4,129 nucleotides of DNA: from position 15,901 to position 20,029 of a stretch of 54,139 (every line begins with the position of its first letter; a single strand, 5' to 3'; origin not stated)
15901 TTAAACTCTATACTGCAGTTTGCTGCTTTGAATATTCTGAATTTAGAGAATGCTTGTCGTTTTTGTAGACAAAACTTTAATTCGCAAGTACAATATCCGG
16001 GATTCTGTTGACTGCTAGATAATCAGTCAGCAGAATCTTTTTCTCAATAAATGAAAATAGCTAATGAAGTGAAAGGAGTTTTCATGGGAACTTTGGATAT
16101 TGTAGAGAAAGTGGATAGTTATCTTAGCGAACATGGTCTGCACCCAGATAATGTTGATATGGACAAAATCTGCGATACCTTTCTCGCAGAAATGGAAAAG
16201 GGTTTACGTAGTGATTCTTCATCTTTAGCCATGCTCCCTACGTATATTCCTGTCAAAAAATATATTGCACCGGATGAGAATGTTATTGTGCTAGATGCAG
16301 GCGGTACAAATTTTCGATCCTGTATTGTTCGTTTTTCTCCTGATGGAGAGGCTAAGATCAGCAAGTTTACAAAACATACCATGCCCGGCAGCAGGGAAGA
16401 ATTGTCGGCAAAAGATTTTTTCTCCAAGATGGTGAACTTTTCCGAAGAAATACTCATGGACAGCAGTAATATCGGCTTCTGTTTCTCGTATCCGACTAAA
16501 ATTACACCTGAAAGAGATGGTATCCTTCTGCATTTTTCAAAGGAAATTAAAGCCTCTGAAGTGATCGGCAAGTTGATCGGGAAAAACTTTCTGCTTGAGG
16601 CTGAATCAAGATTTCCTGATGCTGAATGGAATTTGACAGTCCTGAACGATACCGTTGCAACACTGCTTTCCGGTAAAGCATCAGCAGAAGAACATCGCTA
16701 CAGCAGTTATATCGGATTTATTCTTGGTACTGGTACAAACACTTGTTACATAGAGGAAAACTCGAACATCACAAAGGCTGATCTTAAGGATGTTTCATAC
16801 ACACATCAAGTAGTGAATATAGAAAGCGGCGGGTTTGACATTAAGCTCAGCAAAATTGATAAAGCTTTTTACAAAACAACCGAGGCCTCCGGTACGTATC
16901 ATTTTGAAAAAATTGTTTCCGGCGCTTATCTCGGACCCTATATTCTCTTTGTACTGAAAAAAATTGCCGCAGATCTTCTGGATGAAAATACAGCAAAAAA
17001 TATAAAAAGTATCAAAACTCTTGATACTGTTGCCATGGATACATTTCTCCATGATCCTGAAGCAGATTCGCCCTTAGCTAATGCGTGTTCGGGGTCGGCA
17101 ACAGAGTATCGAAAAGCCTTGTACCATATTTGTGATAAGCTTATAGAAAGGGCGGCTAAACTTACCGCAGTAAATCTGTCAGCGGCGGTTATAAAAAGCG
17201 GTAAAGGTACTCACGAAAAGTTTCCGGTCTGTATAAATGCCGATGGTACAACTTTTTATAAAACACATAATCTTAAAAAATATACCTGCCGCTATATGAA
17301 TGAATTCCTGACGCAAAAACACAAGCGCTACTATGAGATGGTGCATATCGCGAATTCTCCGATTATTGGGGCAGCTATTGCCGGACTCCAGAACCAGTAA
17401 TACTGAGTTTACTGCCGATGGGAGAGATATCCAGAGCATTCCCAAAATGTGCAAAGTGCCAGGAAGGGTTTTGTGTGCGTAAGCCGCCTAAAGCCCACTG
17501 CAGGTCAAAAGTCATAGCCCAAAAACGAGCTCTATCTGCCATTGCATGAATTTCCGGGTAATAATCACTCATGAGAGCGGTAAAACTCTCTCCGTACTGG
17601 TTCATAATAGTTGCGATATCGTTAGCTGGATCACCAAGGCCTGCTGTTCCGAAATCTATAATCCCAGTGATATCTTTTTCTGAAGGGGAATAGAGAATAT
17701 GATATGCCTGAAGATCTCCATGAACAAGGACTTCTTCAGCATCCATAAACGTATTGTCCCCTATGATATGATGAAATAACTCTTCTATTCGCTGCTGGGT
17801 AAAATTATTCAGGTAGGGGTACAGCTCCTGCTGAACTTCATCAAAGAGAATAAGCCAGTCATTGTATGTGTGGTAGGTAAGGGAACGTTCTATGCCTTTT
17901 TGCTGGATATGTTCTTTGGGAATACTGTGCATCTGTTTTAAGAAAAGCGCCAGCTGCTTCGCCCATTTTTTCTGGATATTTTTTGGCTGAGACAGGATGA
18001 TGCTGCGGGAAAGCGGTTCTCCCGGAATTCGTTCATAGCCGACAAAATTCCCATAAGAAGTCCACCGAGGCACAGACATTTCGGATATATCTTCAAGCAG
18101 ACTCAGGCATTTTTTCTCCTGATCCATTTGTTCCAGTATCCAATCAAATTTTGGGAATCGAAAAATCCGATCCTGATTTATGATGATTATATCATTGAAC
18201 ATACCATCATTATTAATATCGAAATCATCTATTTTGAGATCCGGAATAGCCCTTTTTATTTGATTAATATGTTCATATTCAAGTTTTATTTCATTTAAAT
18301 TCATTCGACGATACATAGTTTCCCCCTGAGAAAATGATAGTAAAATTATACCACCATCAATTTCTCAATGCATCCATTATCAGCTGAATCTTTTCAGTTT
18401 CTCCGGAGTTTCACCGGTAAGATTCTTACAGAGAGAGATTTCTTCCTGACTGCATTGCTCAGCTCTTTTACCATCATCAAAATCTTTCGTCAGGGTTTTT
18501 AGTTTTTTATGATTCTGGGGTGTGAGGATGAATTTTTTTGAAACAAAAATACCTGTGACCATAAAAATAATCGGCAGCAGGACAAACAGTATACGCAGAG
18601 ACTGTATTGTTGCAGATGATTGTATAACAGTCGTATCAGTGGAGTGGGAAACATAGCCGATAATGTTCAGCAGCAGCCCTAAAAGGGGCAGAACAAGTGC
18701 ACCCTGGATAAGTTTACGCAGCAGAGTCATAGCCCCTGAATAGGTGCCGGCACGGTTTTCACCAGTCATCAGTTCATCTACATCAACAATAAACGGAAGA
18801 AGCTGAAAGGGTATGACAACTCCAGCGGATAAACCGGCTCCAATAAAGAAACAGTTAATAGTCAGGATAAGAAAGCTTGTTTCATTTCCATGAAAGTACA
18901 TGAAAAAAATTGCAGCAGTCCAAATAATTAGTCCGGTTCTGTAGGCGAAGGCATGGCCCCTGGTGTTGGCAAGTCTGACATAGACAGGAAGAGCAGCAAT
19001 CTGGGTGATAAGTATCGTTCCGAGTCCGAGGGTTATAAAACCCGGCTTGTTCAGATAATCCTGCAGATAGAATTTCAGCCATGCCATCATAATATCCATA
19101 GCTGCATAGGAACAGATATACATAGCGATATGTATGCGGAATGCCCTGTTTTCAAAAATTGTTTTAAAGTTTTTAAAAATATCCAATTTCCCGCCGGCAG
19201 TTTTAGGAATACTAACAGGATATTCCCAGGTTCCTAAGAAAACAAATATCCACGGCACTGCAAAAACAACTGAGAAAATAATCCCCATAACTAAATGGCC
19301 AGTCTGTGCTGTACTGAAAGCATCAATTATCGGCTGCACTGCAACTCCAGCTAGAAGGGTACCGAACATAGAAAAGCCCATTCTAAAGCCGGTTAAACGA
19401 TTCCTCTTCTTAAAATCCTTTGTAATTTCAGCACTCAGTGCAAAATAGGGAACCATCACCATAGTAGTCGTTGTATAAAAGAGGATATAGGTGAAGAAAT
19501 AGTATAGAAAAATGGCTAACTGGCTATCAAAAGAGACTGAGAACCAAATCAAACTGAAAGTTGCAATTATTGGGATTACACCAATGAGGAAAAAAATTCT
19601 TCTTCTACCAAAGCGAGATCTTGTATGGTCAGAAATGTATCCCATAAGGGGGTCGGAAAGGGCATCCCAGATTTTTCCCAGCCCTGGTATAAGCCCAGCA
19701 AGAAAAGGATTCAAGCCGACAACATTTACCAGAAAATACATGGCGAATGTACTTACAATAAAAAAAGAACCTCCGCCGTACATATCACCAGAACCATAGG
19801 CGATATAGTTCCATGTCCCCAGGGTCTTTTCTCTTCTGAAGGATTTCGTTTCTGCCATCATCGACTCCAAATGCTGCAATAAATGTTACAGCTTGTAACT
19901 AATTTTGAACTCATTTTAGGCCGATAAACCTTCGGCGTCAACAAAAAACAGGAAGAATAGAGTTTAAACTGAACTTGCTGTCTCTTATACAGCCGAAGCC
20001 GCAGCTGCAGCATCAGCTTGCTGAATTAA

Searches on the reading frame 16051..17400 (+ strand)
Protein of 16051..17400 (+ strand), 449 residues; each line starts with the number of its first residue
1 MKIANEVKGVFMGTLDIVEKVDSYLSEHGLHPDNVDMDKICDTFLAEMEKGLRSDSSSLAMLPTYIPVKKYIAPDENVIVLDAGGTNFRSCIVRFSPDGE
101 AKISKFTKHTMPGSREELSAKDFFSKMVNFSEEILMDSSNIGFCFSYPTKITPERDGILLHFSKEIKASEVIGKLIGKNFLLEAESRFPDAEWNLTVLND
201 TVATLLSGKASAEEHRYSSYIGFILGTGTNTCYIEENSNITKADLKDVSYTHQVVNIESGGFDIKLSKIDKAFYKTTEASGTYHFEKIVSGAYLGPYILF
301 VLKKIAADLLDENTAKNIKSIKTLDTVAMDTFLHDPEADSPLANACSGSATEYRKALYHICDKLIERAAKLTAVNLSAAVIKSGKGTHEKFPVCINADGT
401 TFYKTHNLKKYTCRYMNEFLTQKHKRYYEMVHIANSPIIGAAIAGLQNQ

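Call 26: search_protein_families(library=pfam, proteins=[window:16051-17400:+], max_evalue=0.00001)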
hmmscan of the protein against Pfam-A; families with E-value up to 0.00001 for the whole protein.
window:16051-17400:+ (449 aa): 2 families
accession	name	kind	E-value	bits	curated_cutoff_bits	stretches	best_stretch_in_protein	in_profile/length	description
PF03727.22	Hexokinase_2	-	8.5e-42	143.6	24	1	221-445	2-240/242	Hexokinase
PF00349.27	Hexokinase_1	-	7.5e-24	85.1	24.3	1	30-208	9-199/201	Hexokinase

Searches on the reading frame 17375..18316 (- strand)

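Call 26: search_protein_families(library=pfam, proteins=[window:17375-18316:-], max_evalue=0.00001)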
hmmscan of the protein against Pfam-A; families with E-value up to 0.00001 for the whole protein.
window:17375-18316:- (313 aa): 2 families
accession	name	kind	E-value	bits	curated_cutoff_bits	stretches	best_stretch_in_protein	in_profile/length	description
PF01636.29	APH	-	1.4e-23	84.4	23.2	1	48-253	21-225/239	Phosphotransferase enzyme family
PF01633.27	Choline_kinase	-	3e-06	27.2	29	1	95-246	71-212/300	Choline/ethanolamine kinase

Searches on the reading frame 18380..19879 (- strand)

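Call 26: search_protein_families(library=pfam, proteins=[window:18380-19879:-], max_evalue=0.00001)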
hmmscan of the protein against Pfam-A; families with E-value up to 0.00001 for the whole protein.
window:18380-19879:- (499 aa): 2 families
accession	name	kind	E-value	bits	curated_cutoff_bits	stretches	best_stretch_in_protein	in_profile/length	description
PF13347.12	MFS_2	-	2.7e-67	227.6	27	1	28-446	2-419/427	MFS/sugar transport protein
PF07690.21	MFS_1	-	2.5e-16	60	33.4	2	140-390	101-341/347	Major Facilitator Superfamily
